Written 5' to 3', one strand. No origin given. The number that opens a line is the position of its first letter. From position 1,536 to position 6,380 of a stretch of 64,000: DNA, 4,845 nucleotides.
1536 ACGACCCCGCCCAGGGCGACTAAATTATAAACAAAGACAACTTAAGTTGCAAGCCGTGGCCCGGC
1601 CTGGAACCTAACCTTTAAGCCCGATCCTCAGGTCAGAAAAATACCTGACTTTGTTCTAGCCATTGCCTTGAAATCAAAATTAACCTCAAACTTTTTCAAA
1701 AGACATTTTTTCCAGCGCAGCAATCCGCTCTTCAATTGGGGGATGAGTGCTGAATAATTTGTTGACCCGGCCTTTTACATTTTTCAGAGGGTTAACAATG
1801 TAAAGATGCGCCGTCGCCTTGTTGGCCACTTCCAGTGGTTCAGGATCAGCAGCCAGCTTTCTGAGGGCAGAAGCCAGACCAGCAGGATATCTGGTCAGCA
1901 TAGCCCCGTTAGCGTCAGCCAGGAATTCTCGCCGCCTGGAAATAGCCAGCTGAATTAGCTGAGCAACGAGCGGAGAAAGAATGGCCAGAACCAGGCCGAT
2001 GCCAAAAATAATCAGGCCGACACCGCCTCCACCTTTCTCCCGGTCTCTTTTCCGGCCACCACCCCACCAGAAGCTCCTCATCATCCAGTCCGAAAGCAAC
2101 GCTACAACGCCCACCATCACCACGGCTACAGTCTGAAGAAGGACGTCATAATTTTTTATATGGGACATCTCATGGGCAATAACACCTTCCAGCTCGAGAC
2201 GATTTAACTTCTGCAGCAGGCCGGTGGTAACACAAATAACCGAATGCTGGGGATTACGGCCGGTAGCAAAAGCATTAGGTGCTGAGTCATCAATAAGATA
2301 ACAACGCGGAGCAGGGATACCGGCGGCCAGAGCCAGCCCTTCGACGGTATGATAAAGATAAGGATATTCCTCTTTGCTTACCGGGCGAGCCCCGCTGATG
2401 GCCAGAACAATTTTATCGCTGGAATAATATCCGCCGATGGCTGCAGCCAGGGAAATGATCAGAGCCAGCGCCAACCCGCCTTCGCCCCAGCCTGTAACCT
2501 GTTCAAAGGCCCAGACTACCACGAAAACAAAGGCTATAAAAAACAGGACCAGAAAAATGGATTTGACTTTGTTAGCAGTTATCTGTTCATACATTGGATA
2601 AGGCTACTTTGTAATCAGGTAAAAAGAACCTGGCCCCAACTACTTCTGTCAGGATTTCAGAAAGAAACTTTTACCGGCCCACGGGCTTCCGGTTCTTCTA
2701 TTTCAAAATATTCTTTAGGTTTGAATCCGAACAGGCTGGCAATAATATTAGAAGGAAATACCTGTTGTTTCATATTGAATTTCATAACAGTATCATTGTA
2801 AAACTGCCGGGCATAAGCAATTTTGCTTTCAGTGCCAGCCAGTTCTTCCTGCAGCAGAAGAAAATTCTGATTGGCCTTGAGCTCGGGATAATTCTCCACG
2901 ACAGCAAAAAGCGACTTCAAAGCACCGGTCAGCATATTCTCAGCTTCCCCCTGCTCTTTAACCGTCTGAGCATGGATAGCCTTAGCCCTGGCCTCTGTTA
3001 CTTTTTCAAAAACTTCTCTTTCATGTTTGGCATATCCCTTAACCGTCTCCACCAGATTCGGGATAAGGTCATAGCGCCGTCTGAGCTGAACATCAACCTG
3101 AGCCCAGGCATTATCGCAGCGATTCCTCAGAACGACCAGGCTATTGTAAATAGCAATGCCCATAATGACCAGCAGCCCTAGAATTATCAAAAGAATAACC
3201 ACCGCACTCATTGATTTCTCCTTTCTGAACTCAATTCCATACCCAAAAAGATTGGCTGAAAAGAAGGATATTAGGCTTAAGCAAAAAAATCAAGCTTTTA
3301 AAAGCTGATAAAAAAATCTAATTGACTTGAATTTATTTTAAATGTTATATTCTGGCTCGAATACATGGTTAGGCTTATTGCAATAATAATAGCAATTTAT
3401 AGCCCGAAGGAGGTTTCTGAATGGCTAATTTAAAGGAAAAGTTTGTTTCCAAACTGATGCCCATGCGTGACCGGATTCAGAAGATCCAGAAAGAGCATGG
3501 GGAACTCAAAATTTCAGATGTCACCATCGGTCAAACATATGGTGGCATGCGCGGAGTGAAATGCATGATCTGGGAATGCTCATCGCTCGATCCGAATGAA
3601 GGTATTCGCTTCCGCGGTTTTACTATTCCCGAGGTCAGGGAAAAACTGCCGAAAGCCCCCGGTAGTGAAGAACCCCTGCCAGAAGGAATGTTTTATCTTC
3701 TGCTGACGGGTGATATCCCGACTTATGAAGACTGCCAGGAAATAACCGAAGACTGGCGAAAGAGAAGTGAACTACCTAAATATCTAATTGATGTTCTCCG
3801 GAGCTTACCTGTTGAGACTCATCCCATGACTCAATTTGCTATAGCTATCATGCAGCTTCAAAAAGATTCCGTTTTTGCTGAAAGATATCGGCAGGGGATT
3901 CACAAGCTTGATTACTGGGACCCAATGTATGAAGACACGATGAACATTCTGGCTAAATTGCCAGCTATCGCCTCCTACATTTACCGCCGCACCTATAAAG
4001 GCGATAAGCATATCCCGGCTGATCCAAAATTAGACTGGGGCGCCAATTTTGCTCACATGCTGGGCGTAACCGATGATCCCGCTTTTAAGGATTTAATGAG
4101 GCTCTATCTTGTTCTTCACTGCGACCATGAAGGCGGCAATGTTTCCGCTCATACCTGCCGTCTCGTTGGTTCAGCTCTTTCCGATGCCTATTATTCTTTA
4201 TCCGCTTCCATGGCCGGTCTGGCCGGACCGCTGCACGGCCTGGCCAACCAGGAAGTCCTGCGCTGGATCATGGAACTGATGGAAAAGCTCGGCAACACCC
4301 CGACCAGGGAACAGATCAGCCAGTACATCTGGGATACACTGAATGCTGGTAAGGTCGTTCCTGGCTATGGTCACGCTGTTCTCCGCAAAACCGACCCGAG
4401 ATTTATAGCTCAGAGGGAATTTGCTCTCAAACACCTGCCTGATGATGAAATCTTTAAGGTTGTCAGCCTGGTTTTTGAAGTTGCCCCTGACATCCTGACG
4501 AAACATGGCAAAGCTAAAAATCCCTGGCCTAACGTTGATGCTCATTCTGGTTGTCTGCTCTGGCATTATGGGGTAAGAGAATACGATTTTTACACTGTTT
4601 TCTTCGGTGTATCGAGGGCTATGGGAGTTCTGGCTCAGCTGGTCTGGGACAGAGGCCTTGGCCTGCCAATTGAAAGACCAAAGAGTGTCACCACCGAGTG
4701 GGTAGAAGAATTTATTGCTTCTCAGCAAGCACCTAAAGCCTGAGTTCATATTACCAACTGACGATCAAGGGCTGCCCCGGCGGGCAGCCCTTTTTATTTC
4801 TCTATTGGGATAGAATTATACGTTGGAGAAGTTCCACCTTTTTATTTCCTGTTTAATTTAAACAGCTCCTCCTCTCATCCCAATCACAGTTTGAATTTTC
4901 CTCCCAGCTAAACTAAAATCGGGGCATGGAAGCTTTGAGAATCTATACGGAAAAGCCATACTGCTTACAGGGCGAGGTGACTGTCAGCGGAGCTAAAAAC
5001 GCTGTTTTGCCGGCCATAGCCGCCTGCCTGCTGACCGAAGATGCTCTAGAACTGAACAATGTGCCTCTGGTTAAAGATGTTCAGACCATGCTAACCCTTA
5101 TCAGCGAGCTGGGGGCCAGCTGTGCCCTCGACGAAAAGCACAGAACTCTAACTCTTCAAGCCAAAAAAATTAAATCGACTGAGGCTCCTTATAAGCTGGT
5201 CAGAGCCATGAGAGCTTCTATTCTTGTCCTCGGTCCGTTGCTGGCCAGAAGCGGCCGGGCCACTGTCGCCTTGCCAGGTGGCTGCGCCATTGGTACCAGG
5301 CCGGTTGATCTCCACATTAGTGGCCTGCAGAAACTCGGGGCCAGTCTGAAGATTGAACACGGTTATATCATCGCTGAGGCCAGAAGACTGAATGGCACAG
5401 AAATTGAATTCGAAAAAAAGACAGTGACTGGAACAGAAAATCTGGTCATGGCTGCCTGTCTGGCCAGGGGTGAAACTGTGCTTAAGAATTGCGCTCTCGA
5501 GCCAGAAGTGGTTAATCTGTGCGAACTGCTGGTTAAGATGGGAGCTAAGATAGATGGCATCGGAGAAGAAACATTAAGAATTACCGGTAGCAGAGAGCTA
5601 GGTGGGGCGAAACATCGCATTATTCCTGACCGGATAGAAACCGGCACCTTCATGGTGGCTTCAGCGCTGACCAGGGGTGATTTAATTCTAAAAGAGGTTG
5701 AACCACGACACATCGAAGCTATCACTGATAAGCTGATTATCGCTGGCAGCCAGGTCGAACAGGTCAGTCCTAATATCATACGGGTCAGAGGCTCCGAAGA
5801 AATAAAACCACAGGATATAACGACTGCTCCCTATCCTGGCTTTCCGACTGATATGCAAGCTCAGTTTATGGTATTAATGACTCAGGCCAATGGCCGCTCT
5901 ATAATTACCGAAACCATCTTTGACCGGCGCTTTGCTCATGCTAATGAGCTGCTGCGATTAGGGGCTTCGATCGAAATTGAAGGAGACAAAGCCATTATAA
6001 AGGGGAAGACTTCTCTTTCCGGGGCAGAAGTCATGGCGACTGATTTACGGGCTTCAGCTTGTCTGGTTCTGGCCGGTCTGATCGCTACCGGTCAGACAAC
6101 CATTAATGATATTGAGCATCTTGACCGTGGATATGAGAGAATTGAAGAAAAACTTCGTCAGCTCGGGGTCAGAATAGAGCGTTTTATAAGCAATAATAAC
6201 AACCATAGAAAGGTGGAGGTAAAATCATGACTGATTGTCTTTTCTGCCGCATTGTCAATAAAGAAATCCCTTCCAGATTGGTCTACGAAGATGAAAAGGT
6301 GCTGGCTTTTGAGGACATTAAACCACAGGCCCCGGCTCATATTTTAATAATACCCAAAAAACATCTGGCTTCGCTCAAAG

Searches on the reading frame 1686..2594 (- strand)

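Call 77: search_protein_families(library=pfam, proteins=[window:1686-2594:-], max_evalue=0.00001)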
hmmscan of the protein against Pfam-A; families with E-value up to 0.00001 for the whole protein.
window:1686-2594:- (302 aa): 1 family
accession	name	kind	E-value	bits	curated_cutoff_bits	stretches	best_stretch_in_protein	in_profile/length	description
PF01435.24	Peptidase_M48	-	1.2e-33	117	20.3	1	78-297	5-185/186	Peptidase family M48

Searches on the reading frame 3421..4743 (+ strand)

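Call 77: search_protein_families(library=pfam, proteins=[window:3421-4743:+], max_evalue=0.00001)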
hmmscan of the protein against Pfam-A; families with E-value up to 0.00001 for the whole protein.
window:3421-4743:+ (440 aa): 1 family
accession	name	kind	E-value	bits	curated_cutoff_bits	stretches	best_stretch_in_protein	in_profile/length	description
PF00285.26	Citrate_synt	-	2.3e-97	326.7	27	1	42-421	1-357/357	Citrate synthase, C-terminal domain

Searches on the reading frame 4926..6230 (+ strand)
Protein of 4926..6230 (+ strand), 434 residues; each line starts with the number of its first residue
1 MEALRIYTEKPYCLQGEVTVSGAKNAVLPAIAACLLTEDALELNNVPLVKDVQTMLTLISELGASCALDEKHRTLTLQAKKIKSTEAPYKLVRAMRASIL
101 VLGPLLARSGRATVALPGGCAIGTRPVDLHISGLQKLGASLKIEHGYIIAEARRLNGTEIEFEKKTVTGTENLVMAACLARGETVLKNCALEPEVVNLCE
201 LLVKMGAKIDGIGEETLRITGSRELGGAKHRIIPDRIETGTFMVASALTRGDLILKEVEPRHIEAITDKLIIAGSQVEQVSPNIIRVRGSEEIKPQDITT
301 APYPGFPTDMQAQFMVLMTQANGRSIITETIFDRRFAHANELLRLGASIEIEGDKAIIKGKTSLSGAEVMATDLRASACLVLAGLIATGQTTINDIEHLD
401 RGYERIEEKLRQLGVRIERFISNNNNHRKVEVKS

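Call 77: search_protein_families(library=pfam, proteins=[window:4926-6230:+], max_evalue=0.00001)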
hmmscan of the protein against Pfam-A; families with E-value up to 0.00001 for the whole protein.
window:4926-6230:+ (434 aa): 1 family
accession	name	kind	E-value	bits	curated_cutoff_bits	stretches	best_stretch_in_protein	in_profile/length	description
PF00275.25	EPSP_synthase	-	1.3e-110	370.5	22.8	1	11-410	4-417/417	EPSP synthase (3-phosphoshikimate 1-carboxyvinyltransferase)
